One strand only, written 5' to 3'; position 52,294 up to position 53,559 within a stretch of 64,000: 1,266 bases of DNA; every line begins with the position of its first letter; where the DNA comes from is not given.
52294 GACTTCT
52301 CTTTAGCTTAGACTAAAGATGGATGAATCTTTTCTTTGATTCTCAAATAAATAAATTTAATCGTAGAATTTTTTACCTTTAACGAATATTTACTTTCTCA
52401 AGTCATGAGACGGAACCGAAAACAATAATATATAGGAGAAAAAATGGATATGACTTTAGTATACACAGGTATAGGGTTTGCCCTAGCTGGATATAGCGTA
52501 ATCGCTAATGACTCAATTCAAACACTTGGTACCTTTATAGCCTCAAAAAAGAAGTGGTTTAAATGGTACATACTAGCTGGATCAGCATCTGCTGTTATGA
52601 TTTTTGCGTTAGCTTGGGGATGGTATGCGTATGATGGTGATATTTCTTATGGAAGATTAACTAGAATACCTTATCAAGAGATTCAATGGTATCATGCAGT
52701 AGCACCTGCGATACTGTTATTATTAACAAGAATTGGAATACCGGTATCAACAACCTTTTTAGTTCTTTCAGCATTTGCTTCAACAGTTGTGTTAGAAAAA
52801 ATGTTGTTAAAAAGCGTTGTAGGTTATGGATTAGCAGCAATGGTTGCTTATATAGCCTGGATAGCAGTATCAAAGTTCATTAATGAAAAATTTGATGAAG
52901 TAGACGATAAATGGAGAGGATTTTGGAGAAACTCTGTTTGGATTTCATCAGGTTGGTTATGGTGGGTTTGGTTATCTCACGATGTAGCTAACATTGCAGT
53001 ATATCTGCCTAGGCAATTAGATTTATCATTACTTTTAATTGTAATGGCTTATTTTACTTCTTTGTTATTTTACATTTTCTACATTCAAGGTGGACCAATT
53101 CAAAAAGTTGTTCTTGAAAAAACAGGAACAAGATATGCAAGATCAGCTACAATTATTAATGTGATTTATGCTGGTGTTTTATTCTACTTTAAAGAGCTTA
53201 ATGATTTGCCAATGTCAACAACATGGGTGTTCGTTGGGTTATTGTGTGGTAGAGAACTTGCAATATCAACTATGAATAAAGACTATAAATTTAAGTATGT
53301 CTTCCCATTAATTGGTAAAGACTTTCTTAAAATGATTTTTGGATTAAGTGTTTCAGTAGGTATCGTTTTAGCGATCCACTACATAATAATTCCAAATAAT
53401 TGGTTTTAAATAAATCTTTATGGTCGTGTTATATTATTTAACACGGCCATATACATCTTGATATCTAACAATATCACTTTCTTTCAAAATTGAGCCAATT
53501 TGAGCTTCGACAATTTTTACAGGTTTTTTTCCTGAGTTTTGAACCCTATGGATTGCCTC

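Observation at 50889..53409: Candidate arsenate/phosphate handling module: 3-TM protein, arsC, aquaporin and PiT-fold transporter, no ArsR/Acr3/ArsB in the window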

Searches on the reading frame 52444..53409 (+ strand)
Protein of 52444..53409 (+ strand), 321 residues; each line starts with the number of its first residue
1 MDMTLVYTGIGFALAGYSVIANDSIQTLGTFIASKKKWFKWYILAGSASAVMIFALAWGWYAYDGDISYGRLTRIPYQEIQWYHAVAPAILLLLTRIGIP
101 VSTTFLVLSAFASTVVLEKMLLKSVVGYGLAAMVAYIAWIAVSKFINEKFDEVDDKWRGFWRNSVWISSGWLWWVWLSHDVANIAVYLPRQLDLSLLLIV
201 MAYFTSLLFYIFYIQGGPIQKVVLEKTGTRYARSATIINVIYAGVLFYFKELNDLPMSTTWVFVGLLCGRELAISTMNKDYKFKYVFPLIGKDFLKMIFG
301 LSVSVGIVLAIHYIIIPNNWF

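Call 3: search_protein_families(library=pfam, proteins=[window:52444-53409:+], max_evalue=0.01)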
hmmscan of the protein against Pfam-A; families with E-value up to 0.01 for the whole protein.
window:52444-53409:+ (321 aa): 0 families

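Call 4: search_protein_families(library=ncbifam, proteins=[window:52444-53409:+], max_evalue=0.01)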
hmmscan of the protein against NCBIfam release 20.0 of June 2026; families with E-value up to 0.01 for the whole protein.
window:52444-53409:+ (321 aa): 0 families

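Call 5: search_solved_structures(query=window:52444-53409:+, max_evalue=10, show_alignments=2)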
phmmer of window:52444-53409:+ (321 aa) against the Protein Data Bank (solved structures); distinct sequences matched with E-value up to 10: 0.

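Call 12: find_homologous_proteins(query=window:52444-53409:+)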
Query window:52444-53409:+ (321 aa): 7999 proteins with E <= 0.001 among 8000 candidates; the best 120 are listed.
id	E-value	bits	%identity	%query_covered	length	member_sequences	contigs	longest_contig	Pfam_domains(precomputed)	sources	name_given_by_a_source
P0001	1.0e-250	848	83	79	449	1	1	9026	-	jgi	-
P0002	7.4e-236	799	89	73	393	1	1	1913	-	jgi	jgi:hypothetical protein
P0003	6.8e-204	694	98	100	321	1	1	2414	-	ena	-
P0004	2.3e-202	689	97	100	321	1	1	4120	-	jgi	-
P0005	1.1e-201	687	97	100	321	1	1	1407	-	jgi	-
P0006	3.8e-201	685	97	100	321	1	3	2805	-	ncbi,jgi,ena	jgi:hypothetical protein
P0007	5.4e-201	685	97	100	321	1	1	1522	-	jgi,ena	-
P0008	7.8e-201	684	97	99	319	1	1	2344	-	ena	-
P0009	1.0e-200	684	96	100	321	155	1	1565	-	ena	-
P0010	1.2e-200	684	97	100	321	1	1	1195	-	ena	-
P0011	1.4e-200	683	97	100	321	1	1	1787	-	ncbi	-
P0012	1.9e-200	683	96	100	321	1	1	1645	-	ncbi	-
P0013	1.9e-200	683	97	100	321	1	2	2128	-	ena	-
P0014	1.9e-200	683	97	100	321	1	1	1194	-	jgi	-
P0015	3.2e-200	682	97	100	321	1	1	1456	-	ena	-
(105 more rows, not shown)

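Call 27: search_protein_families(library=pfam, proteins=[window:52444-53409:+], max_evalue=10)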
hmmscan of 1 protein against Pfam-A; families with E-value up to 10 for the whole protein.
window:52444-53409:+ (321 aa): 2 families
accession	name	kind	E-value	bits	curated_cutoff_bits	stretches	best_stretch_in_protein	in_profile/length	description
PF01384.25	PHO4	-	0.18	11.2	33.7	1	235-316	64-145/350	Phosphate transporter family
PF14155.11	DUF4307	-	0.25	11.7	27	1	121-151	4-34/111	Domain of unknown function (DUF4307)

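Call 38: search_protein_representatives(protein=window:52444-53409:+)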
Query: 321 residues. Proteins with E-value up to 0.001 (for the whole library): 813; up to 1e-10: 480; up to 1e-30: 170. The best 150 are listed.
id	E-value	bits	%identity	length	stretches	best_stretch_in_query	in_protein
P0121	7.8e-115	399.9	59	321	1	2-315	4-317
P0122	6.6e-102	357.4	56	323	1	6-311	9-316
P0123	6.0e-92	324.7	64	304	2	4-188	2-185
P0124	5.2e-83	295.3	57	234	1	87-319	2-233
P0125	1.6e-80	287.1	86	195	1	52-203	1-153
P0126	5.2e-78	278.9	73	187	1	1-186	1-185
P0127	3.8e-77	276.0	56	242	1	7-246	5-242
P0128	1.1e-74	267.9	70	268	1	144-319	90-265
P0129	1.4e-72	261.0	43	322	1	10-307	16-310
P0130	3.8e-72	259.6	45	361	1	7-311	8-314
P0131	1.7e-71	257.5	44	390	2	59-314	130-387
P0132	9.7e-71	254.9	43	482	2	6-153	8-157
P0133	2.1e-70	253.9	42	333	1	5-313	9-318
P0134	5.8e-70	252.4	46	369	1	10-309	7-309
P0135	1.0e-69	251.6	45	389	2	1-276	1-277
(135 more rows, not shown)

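Call 40: search_solved_structures(query=A1, max_evalue=10, show_alignments=2)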
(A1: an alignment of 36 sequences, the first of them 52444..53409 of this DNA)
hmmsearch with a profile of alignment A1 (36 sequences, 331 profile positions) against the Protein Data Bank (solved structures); distinct sequences matched with E-value up to 10: 0.

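Call 41: search_protein_families(library=pfam, alignment_id=A1, max_evalue=1)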
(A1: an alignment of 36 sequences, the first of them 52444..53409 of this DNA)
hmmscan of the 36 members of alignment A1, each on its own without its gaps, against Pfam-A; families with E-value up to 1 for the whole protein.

A. member 1, window:52444-53409:+ (321 aa): 2 families
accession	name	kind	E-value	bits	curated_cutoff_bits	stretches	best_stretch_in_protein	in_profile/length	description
PF01384.25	PHO4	-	0.18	11.2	33.7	1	235-316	64-145/350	Phosphate transporter family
PF14155.11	DUF4307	-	0.25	11.7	27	0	121-151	4-34/111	Domain of unknown function (DUF4307)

B. families by the number of members that match (of 36 scanned): 25 families
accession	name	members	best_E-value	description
PF01384.25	PHO4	19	5.2e-07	Phosphate transporter family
PF14155.11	DUF4307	2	0.05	Domain of unknown function (DUF4307)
PF03600.22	CitMHS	1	1.1e-07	Citrate transporter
PF07331.16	TctB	1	0.0018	Tripartite tricarboxylate transporter TctB family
PF16185.10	MTABC_N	1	0.0057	Mitochondrial ABC-transporter N-terminal five TM region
PF00558.24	Vpu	1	0.0077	Vpu protein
PF21043.3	Rv3651-like_C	1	0.012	Rv3651-like, C-terminal domain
PF16083.10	Phage_holin_3_3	1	0.034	LydA holin phage, holin superfamily III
PF14715.11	FixP_N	1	0.054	N-terminal domain of cytochrome oxidase-cbb3, FixP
PF09925.14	DUF2157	1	0.072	Predicted membrane protein (DUF2157)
PF15038.11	Jiraiya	1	0.098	Jiraiya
PF00487.30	FA_desaturase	1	0.11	Fatty acid desaturase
PF20293.4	MC6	1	0.13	ABC-three component (ABC-3C) system Middle Component 6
PF17522.7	DUF5446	1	0.14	Family of unknown function (DUF5446)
PF11833.13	CPP1-like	1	0.15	Protein CHAPERONE-LIKE PROTEIN OF POR1-like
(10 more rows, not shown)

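Call 42: find_related_loci(query=A1, collection=genome_contigs, flank=7000)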
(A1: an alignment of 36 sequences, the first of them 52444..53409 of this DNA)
Query A1 (321 aa) in genome_contigs; peptide patterns used: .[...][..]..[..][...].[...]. (x = any residue, [..] = any of these).
600 stretches matched a pattern (row limit reached: there are more); 597 encode a relative of the query (tblastn E <= 1e-3); the best 80 are kept; 80 distinct loci.
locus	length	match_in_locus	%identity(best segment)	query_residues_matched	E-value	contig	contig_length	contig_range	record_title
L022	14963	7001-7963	99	1-321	0e+0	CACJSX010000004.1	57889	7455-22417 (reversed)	uncultured Pelagibacteraceae bacterium isolate AG-447-P18 genome assembly, contig: AG-447-P18_NODE_4, whole genome shotg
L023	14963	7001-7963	98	1-321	0e+0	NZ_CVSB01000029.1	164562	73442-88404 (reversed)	Candidatus Pelagibacter communis strain SCGC AAA795-A20, whole genome shotgun sequence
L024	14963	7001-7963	96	1-321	0e+0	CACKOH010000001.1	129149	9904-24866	uncultured Pelagibacteraceae bacterium isolate AG-457-B14 genome assembly, contig: AG-457-B14_NODE_1, whole genome shotg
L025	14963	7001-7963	96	1-321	0e+0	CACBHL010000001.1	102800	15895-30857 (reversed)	uncultured Pelagibacteraceae bacterium isolate AG-349-O19 genome assembly, contig: AG-349-O19_NODE_1, whole genome shotg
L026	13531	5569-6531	96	1-321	0e+0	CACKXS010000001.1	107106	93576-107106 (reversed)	uncultured Pelagibacteraceae bacterium isolate AG-457-O17 genome assembly, contig: AG-457-O17_NODE_1, whole genome shotg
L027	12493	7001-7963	95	1-321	0e+0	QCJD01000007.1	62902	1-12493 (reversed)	Pelagibacteraceae bacterium AG-404-N13 Ga0172146_107, whole genome shotgun sequence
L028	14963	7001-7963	96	1-321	0e+0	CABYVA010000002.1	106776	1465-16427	MAG: uncultured Pelagibacteraceae bacterium isolate AG-333-N15 genome assembly, contig: AG-333-N15_NODE_2, whole genome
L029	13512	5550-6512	95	1-321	0e+0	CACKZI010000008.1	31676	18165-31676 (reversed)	uncultured Pelagibacteraceae bacterium isolate AG-461-A07 genome assembly, contig: AG-461-A07_NODE_8, whole genome shotg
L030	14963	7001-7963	95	1-321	0e+0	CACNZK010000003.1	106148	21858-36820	MAG: uncultured Pelagibacteraceae bacterium isolate AH-287-J18 genome assembly, contig: AH-287-J18_NODE_3, whole genome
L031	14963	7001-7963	95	1-321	0e+0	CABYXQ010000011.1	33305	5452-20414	MAG: uncultured Pelagibacteraceae bacterium isolate AG-333-P05 genome assembly, contig: AG-333-P05_NODE_11, whole genome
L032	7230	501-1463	94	1-321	0e+0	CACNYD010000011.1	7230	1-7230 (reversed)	MAG: uncultured Pelagibacteraceae bacterium isolate AH-287-G22 genome assembly, contig: AH-287-G22_NODE_11, whole genome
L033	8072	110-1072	94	1-321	0e+0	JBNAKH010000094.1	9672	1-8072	MAG: Candidatus Pelagibacter sp. isolate HIMB1835 HIMB1835-00000000094, whole genome shotgun sequence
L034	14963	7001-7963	94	1-321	0e+0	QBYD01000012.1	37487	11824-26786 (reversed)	Pelagibacteraceae bacterium AG-325-C10 Ga0172111_112, whole genome shotgun sequence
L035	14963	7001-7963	94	1-321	0e+0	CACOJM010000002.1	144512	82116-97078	MAG: uncultured Pelagibacteraceae bacterium isolate AH-321-K15 genome assembly, contig: AH-321-K15_NODE_2, whole genome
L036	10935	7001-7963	94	1-321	0e+0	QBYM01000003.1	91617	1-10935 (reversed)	Pelagibacteraceae bacterium AG-325-J17 Ga0172118_103, whole genome shotgun sequence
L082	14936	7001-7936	61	2-313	3e-125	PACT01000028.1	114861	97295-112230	MAG: Crocinitomicaceae bacterium isolate NAT165 160795, whole genome shotgun sequence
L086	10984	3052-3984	61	3-313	3e-124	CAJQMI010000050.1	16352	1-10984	MAG: uncultured Flavobacteriales bacterium isolate 0.2_20180529_Bin_106 genome assembly, contig: c_000000005357, whole g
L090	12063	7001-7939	61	1-312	2e-122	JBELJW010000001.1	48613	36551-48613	MAG: Flavobacteriales bacterium isolate REMEI137_ass_metaspades_bin.71 NODE_498_length_48613_cov_6.292619, whole genome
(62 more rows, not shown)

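Call 46: search_protein_families(library=pfam, alignment_id=A2, max_evalue=0.00001)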
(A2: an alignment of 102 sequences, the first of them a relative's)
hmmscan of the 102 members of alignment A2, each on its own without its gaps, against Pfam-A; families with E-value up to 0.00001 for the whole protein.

A. member 1, L072:3829-4809:+ (326 aa): 0 families

B. families by the number of members that match (of 102 scanned): 109 families (the first 25 are shown)
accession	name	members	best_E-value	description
PF20979.2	Arginosuc_syn_C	5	5.3e-78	Arginosuccinate synthase C-terminal domain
PF00764.25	Arginosuc_synth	5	1e-66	Arginosuccinate synthase N-terminal HUP domain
PF00206.25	Lyase_1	4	1.9e-80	Lyase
PF01758.21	SBF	4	3.3e-49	Sodium Bile acid symporter family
PF02518.31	HATPase_c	4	2.1e-29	Histidine kinase-, DNA gyrase B-, and HSP90-like ATPase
PF00072.30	Response_reg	4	1.1e-28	Response regulator receiver domain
PF14698.11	ASL_C2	4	7.5e-26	Argininosuccinate lyase C-terminal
PF00486.34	Trans_reg_C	4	1e-24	Transcriptional regulatory protein, C terminal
PF00512.31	HisKA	4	2.1e-14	His Kinase A (phospho-acceptor) domain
PF00579.31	tRNA-synt_1b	3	5.4e-79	tRNA synthetases class I (W and Y)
PF00753.33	Lactamase_B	3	4.6e-24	Metallo-beta-lactamase superfamily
PF00856.33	SET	2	1.8e-23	SET domain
PF04402.19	SIMPL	2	8.5e-16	Protein of unknown function (DUF541)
PF12766.13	Pyridox_oxase_2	2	6.9e-15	Pyridoxamine 5'-phosphate oxidase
PF00892.27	EamA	2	1.4e-13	EamA-like transporter family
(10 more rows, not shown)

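Call 48: search_protein_families(library=ncbifam, proteins=[L082:5182-5877:+, L082:5878-6930:+, L082:8094-9113:+, L082:9127-9795:-, L090:5754-6836:+, L086:1999-2871:+, L086:4177-4734:+], max_evalue=0.00001)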
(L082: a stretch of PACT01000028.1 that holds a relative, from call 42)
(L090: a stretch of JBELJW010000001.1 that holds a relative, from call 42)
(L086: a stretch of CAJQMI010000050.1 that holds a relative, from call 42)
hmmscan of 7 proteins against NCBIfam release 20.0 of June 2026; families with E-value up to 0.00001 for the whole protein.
L082:5182-5877:+ (231 aa): 89 families (the best 25 are shown)
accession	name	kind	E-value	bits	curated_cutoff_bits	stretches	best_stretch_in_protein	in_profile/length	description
NF053854.1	RespRegPhoBBctds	equivalog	6.4e-59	199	270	1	7-228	1-224/225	two-component system response regulator PhoB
TIGR02154.1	PhoB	equivalog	3.5e-58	196.6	296.2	1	4-228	2-225/226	phosphate regulon transcriptional regulator PhoB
NF045944.1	ResRegRpaBCyano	equivalog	4.4e-53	180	330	1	8-229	1-228/229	response regulator transcription factor RpaB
NF040689.1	MtrAB_MtrA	equivalog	1.6e-52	178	300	1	7-228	1-218/219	MtrAB system response regulator MtrA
NF040534.1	resp_reg_YycF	equivalog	8.1e-52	175.8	340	1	5-229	1-228/231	response regulator YycF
NF041733.1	resp_reg_CseB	equivalog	1e-50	172.2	350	1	6-229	2-227/228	two-component system response regulator CseB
NF008296.0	PRK11083.1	equivalog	3.9e-48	163.8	273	1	4-229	3-226/228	two-component system response regulator CreB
NF033120.0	vanR_FM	exception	1.6e-47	162.1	460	1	6-228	5-229/231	vancomycin resistance response regulator transcription factor, VanR-F/VanR-M family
NF033117.2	vanR_ACDEGLN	exception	1.2e-44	152.5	350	1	7-228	1-225/226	VanR-ABDEGLN family response regulator transcription factor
NF007982.1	PRK10710.1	equivalog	2.1e-44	151.8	380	1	4-228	7-227/235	envelope stress response regulator BaeR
TIGR01387.1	cztR_silR_copR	subfamily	3.6e-43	147.8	279.2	1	7-227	1-217/218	heavy metal response regulator transcription factor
NF007546.0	PRK10161.1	equivalog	7.2e-40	137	471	1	5-230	3-227/229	phosphate response regulator transcription factor PhoB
NF012227.0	AdeR_RR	equivalog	1.2e-39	136.2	340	1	4-229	11-237/239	efflux system response regulator transcription factor AdeR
NF007005.1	PRK09468.1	equivalog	5.4e-39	134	331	1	4-226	3-229/237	osmolarity response regulator transcription factor OmpR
NF051850.1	RespRegRprY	equivalog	1.8e-38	132.3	370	1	1-228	1-226/234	response regulator transcription factor RprY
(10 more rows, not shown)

L082:5878-6930:+ (350 aa): 81 families (the best 25 are shown)
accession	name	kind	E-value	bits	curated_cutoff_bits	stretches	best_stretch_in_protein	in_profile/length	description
NF046044.1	PnpS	equivalog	4.6e-77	259.6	400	1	85-342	133-389/390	two-component system histidine kinase PnpS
TIGR02966.1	phoR_proteo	equivalog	4.8e-69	232.9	334.2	1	110-342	102-333/333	phosphate regulon sensor histidine kinase PhoR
NF033092.0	HK_WalK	equivalog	9.6e-68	229.2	725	1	117-342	367-592/594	cell wall metabolism sensor histidine kinase WalK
NF047874.1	MASE3_PAS_HK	subfamily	4.4e-53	181.1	560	1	110-344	386-625/655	MASE3 domain-containing sensor histidine kinase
NF041735.1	hist_kin_RppB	equivalog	1.5e-52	178.9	400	1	123-342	217-437/438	two-component system sensor histidine kinase RppB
NF008235.0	PRK11006.1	equivalog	2.9e-48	164.8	390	1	101-345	179-424/431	phosphate regulon sensor histidine kinase PhoR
NF040691.1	MtrAB_MtrB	equivalog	6.3e-48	164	450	1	101-344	250-492/507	MtrAB system histidine kinase MtrB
NF053855.1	HisKinPhoRBctds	equivalog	6.7e-47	160.2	500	1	109-344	348-583/583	two-component system sensor histidine kinase PhoR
NF045911.1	TCSHisKinNblS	equivalog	2.4e-45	155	1000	1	118-343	384-619/621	two-component system sensor histidine kinase NblS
NF033091.0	HK_VanS_ACDEFG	equivalog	4.2e-44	150.8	400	1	60-341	17-291/293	vancomycin resistance histidine kinase VanS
NF012163.2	BaeS_SmeS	equivalog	5e-44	151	500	1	47-332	170-447/457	sensor histidine kinase efflux regulator BaeS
NF033093.1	HK_VicK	exception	4.8e-43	147.4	680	1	121-342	208-433/448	cell wall metabolism sensor histidine kinase VicK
TIGR01386.1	cztS_silS_copS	subfamily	3.7e-40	138.3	292.55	1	121-342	238-456/457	heavy metal sensor histidine kinase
NF007837.0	PRK10549.1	equivalog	8.9e-40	136.8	603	1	114-333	232-447/466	envelope stress sensor histidine kinase BaeS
TIGR02956.1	TMAO_torS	equivalog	9.4e-38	129.9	676.5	1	124-343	466-681/967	TMAO reductase system sensor histidine kinase/response regulator TorS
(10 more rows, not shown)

L082:8094-9113:+ (339 aa): 1 family
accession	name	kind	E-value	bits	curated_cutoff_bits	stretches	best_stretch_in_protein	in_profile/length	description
TIGR00832.1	acr3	equivalog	3.1e-120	401.4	282.8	1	4-332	1-326/327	ACR3 family arsenite efflux transporter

L082:9127-9795:- (222 aa): 5 families
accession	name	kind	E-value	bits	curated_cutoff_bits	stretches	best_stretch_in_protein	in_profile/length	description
TIGR03413.1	GSH_gloB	equivalog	4.7e-18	65.5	200.8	1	16-196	12-164/248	hydroxyacylglutathione hydrolase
NF040641.1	bifunc_ST_SDO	equivalog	3.8e-10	39.2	625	1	49-197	198-343/423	bifunctional sulfur transferase/dioxygenase Blh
NF007597.0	PRK10241.1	equivalog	1.4e-07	31.1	421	1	54-196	47-165/251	hydroxyacylglutathione hydrolase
NF012229.1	bla_class_B_core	domain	2e-07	31.2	100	1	23-144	23-137/139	metallo-beta-lactamase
NF033105.1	bla_subclass_B3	equivalog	8.2e-07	28.6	240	1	46-150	52-160/257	subclass B3 metallo-beta-lactamase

L090:5754-6836:+ (360 aa): 1 family
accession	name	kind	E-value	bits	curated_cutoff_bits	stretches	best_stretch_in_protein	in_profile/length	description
NF052244.1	LCFA_lig_LuxE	equivalog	3.3e-09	36.2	550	1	32-106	30-104/367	long-chain-fatty-acid--protein ligase LuxE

L086:1999-2871:+ (290 aa): 68 families (the best 25 are shown)
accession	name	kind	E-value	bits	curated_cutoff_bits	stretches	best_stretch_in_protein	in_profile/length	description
NF006186.0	PRK08321.1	equivalog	5.6e-141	469.4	378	1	12-288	10-300/302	1,4-dihydroxy-2-naphthoyl-CoA synthase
TIGR01929.1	menB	equivalog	2.1e-119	397.8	342.7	1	22-286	1-259/259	1,4-dihydroxy-2-naphthoyl-CoA synthase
NF005637.0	PRK07396.1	equivalog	9.9e-113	376.1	380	1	14-290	4-273/273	1,4-dihydroxy-2-naphthoyl-CoA synthase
TIGR03210.1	badI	equivalog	1.3e-65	221.2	467.6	1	22-286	1-256/256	2-ketocyclohexanecarboxyl-CoA hydrolase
NF004475.0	PRK05809.1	subfamily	2.4e-37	128.8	394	1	21-284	2-258/260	short-chain-enoyl-CoA hydratase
NF051848.1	EnCoAHydtEchA19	equivalog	4.8e-36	124.6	400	1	31-284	8-256/258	enoyl-CoA hydratase EchA19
NF046063.1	oxepin_alt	equivalog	1.7e-35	122.8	300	1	30-281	7-253/254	oxepin-CoA hydrolase, alternative type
NF004840.0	PRK06190.1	equivalog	3.9e-35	121.7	253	1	25-260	6-232/260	enoyl-CoA hydratase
NF005073.0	PRK06495.1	subfamily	5.4e-35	120.9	296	1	23-281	4-252/257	enoyl-CoA hydratase/isomerase family protein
NF005700.0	PRK07511.1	subfamily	3.7e-34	118.5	274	1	30-284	10-259/260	enoyl-CoA hydratase family protein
NF004634.0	PRK05980.1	equivalog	4.7e-34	118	375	1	25-282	5-259/263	crotonase/enoyl-CoA hydratase family protein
NF004796.0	PRK06144.1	subfamily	1.3e-33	116.7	272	1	20-283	5-259/262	enoyl-CoA hydratase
NF004517.0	PRK05862.1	equivalog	2.2e-33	115.8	396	1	21-284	2-255/257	enoyl-CoA hydratase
NF006140.0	PRK08290.1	subfamily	2.5e-33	115.5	280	1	19-246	4-242/292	enoyl-CoA hydratase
NF004635.0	PRK05981.1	equivalog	6.5e-33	114.4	351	1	21-283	2-263/266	enoyl-CoA hydratase/isomerase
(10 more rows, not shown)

L086:4177-4734:+ (185 aa): 0 families

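Call 63: predict_structure(alignment_id=A3)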
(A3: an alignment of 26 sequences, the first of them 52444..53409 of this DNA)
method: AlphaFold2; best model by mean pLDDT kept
length: 321 residues; sequences in the alignment: 26
mean_pLDDT: 80.7   pTM: 0.80
mean pLDDT of the five models: 80.7, 77.0, 76.9, 74.0, 73.2
residues with pLDDT >= 90: 58; 70-90: 211; 50-70: 47; < 50: 5
segments of 3 or more residues with pLDDT < 50: 225-229
pLDDT, mean of each block of 10 residues (from residue 1): 86 89 68 60 86 94 92 84 89 79 81 81 84 86 73 76 83 88 91 95 93 72 51 80 86 78 78 74 58 76 85 86 75
secondary structure, 60 per line:
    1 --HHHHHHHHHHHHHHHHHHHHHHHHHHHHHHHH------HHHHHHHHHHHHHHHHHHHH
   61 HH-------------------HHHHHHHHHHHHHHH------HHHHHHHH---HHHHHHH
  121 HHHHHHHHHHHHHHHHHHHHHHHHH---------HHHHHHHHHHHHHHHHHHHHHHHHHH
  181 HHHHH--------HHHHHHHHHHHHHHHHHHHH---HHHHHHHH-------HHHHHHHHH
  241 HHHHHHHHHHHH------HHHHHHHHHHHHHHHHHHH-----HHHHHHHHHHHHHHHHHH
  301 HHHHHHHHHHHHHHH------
elements in order: H3-34 H41-62 H82-96 H103-110 H114-145 H155-185 H194-213 H217-224 H232-252 H259-277 H283-315

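Call 68: fold_search(model_id=the predicted structure, library=pdb)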
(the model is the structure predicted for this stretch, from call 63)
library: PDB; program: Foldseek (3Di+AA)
matches with E <= 10: 258; with E <= 0.001: 1
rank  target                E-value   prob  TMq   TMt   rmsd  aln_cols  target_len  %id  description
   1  6l85_A                3.7e-04  1.00  0.65  0.54   8.1       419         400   16  The sodium-dependent phosphate transporter (released 2020-09-16)
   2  5jdh                  2.3e-01  0.25  0.17  0.18  19.7       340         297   15  Structural mechanisms of extracellular ion exchange and induced binding-site occlusion in the sodium-calcium exchanger N (released 2016-05-11)
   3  7p1k_A                3.9e-01  0.11  0.16  0.13  25.6       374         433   14  Cryo EM structure of bison NHA2 in nano disc structure (released 2022-01-26)
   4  7z6m                  4.1e-01  0.16  0.16  0.20  20.0       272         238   16  Crystal structure of Zn2+-transporter BbZIP in a cadmium bound state (released 2022-08-10)
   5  8kdg_B                4.2e-01  0.09  0.15  0.12  24.7       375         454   12  Structure of LAT1-CD98hc-Fab170 in complex with BCH, consensus map (released 2025-02-12)
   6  9s35_A                4.4e-01  0.11  0.16  0.17  20.9       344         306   12  Cryo-EM structure of Candida albicans Vrg4 bound to an inhibitory nanobody. (released 2025-09-03)
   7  8e6m                  5.0e-01  0.08  0.14  0.12  20.7       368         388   14  X-ray structure of the Deinococcus radiodurans Nramp/MntH divalent transition metal transporter WT in an inward-open, ca (released 2023-05-03)
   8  6f2w_A                5.4e-01  0.09  0.15  0.12  24.1       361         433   11  Bacterial asc transporter crystal structure in open to in conformation (released 2019-04-24)
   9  9s36_A                5.9e-01  0.11  0.18  0.18  17.7       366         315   11  Cryo-EM structure of Candida albicans Vrg4 bound to an inhibitory nanobody and GDP-Mannose. (released 2025-09-03)
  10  5hxc                  7.2e-01  0.12  0.16  0.16  19.9       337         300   14  Structural mechanisms of extracellular ion exchange and induced binding-site occlusion in the sodium-calcium exchanger N (released 2016-05-11)
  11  9a52_A                7.8e-01  0.20  0.22  0.19  19.2       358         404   12  Integrative model of YCSG-FABL by crosslinking MS and deep learning (released 2024-09-18)
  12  5jdq                  8.5e-01  0.13  0.17  0.18  20.2       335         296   17  Structural mechanisms of extracellular ion exchange and induced binding-site occlusion in the sodium-calcium exchanger N (released 2016-05-11)
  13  9i61_A                8.5e-01  0.13  0.20  0.14  20.7       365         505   11  Transient activated state of BetP in complex with betaine (released 2026-02-18)
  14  7qoa_B                8.9e-01  0.11  0.17  0.15  20.5       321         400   14  Structure of CodB, a cytosine transporter in an outward-facing conformation (released 2022-07-13)
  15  5tsb                  9.2e-01  0.11  0.15  0.20  20.8       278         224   13  Crystal structure of the Zrt-/Irt-like protein from Bordetella bronchiseptica with bound Cd2+ (released 2017-09-20)
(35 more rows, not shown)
